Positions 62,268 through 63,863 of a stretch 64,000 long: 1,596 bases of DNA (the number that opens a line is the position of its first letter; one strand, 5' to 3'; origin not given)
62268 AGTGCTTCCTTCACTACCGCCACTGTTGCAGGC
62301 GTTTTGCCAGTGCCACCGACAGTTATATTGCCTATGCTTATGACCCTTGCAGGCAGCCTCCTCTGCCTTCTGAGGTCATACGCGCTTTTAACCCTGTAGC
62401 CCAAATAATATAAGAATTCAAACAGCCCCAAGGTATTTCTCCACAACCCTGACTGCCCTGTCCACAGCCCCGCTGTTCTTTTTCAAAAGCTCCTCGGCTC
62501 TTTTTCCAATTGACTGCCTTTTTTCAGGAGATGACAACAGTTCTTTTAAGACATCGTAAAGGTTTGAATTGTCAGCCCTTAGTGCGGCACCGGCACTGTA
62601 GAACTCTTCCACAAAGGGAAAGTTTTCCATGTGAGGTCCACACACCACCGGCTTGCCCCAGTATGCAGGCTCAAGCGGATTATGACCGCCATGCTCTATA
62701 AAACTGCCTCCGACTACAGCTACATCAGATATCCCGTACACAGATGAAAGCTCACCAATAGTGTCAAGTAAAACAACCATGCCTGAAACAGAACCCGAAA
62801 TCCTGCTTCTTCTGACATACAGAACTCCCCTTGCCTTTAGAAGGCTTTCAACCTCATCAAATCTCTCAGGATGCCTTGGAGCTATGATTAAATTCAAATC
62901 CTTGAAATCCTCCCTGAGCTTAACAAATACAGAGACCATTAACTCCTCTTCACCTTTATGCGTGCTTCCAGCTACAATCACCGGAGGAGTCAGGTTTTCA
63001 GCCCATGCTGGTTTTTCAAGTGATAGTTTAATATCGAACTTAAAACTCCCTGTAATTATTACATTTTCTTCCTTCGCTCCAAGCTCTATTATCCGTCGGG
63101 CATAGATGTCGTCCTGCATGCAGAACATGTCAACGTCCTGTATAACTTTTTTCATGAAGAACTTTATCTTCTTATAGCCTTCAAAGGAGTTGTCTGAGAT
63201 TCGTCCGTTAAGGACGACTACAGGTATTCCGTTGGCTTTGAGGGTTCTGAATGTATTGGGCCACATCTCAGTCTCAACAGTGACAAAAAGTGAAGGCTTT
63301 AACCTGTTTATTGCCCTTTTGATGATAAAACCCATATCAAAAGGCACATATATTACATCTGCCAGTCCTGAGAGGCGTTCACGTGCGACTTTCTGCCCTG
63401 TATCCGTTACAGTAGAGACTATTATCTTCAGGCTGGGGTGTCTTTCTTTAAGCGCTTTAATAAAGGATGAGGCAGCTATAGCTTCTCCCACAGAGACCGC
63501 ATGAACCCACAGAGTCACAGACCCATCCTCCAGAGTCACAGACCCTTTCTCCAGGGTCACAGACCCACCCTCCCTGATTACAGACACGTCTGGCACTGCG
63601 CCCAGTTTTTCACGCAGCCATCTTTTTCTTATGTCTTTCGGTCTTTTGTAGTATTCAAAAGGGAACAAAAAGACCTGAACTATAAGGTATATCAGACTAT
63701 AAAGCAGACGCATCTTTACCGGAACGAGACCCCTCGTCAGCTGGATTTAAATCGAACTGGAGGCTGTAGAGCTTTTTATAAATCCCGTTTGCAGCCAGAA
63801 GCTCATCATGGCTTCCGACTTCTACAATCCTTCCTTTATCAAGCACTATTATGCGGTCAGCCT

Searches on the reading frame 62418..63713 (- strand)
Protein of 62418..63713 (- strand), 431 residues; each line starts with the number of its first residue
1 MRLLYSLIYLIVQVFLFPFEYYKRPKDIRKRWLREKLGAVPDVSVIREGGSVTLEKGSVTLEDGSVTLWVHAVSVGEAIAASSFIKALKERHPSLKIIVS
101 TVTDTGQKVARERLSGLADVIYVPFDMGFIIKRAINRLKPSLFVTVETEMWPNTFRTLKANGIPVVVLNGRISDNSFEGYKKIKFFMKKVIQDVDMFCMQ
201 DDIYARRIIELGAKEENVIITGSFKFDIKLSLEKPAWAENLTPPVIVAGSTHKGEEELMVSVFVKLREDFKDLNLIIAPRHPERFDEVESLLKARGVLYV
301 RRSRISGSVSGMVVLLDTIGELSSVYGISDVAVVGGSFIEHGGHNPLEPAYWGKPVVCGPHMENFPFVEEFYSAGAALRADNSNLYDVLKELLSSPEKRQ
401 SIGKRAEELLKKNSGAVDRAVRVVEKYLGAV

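Call 107: find_encoding_contigs(protein=window:62418-63713:-, flank=10000, max_places=2)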
Protein window:62418-63713:- (431 aa): 3 contigs read that carry it; 2 places shown.
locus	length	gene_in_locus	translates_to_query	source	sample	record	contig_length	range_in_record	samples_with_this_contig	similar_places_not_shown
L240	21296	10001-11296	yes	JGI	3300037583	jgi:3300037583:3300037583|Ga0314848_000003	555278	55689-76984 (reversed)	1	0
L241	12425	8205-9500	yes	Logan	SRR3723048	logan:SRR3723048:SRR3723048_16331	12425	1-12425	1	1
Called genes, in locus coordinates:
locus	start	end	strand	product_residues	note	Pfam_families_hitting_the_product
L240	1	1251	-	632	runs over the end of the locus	PF07719:TPR_2 (faint), PF13174:TPR_6 (faint), PF13424:TPR_12 (faint), PF13428:TPR_14 (faint), PF13432:TPR_16 (faint), PF14559:TPR_19 (faint), PF23774:TPR_GEMI5 (weak), PF01464:SLT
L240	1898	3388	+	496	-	PF04715:, PF00425:Chorismate_bind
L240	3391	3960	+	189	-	PF00117:GATase, PF07722:Peptidase_C26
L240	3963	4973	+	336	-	PF02885:Glycos_trans_3N, PF00591:Glycos_transf_3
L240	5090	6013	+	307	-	PF01408:GFO_IDH_MocA, PF22725:GFO_IDH_MocA_C3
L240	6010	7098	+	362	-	PF01041:DegT_DnrJ_EryC1, PF00155:Aminotran_1_2, PF01212:Beta_elim_lyase (weak), PF01053:Cys_Met_Meta_PP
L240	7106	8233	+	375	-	PF02684:LpxB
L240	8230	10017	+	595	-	PF00664:ABC_membrane, PF00005:ABC_tran, PF02463:SMC_N (faint)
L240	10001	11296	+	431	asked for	PF04413:Glycos_transf_N, PF00534:Glycos_transf_1 (weak)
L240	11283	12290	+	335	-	PF02606:LpxK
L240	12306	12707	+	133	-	PF01894:YjbQ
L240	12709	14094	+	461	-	PF00890:FAD_binding_2 (faint), PF01134:GIDA (faint), PF03486:HI0933_like (faint), PF05834:Lycopene_cycl (faint), PF07992:Pyr_redox_2 (faint), PF21688:FAD-depend_C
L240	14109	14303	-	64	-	-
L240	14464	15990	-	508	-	PF00361:Proton_antipo_M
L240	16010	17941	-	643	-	PF00662:Proton_antipo_N, PF00361:Proton_antipo_M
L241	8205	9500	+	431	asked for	PF04413:Glycos_transf_N, PF00534:Glycos_transf_1 (weak)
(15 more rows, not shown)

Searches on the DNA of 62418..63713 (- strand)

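Call 109: search_with_rna_model(model_id=R1, sources=[L240, L241], max_evalue=0.01)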
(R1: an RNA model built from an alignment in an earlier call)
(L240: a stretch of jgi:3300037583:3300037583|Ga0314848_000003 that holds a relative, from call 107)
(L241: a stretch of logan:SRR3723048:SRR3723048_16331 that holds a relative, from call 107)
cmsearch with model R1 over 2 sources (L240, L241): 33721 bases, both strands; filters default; matches with E-value up to 0.01: 3.
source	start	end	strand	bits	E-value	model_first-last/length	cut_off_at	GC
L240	1376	1422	-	75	4.3e-16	1-47/47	no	0.4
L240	14269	14314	-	49.6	3.8e-10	1-47/47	no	0.52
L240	1378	1407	+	18.2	0.0088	16-45/47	no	0.33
